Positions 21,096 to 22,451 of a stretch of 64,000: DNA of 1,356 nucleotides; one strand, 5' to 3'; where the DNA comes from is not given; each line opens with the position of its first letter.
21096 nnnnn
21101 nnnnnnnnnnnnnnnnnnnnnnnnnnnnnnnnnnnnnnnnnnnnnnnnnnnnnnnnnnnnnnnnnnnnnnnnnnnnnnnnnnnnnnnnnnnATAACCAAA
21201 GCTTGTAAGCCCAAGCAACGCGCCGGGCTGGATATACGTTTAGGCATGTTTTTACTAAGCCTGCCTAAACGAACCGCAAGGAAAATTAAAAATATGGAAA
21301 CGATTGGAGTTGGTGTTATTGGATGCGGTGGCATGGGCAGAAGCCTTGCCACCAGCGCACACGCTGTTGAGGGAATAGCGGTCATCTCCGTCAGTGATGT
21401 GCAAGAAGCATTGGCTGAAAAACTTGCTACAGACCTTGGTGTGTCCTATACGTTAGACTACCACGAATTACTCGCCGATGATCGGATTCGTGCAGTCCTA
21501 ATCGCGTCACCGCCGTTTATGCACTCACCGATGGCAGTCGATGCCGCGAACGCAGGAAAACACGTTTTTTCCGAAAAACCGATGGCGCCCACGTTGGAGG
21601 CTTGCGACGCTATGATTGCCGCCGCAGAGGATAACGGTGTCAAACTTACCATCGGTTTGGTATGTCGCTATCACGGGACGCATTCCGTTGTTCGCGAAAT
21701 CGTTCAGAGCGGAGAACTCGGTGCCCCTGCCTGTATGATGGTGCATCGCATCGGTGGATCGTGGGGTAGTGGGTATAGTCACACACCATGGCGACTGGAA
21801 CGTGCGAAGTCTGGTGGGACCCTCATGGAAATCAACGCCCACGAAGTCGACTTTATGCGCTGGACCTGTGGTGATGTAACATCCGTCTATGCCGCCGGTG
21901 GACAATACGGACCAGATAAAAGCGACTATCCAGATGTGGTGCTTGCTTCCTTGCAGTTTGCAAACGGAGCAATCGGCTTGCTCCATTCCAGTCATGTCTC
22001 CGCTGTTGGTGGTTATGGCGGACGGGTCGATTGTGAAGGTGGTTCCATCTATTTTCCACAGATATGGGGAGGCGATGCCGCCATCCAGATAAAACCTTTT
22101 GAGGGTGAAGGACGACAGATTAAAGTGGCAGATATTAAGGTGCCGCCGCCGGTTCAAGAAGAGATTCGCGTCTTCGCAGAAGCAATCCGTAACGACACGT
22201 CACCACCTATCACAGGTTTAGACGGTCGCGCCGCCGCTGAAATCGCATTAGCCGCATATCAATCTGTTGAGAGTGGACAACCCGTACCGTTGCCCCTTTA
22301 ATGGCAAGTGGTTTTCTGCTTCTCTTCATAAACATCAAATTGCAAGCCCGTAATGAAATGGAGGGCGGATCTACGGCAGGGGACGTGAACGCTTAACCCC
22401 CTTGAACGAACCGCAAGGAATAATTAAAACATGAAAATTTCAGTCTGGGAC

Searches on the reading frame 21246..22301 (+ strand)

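Call 51: search_protein_families(library=pfam, proteins=[window:21246-22301:+], max_evalue=0.0001)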
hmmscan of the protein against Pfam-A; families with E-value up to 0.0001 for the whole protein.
window:21246-22301:+ (351 aa): 3 families
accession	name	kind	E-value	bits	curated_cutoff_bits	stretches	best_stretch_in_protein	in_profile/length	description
PF01408.29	GFO_IDH_MocA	-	1.3e-26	94.1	24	1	20-137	1-119/120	Oxidoreductase family, NAD-binding Rossmann fold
PF22725.1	GFO_IDH_MocA_C3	-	7.9e-22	78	27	1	149-268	4-123/124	GFO/IDH/MocA C-terminal domain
PF02894.22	GFO_IDH_MocA_C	-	6.3e-14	52.7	22.9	1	150-349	1-218/218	Oxidoreductase family, C-terminal alpha/beta domain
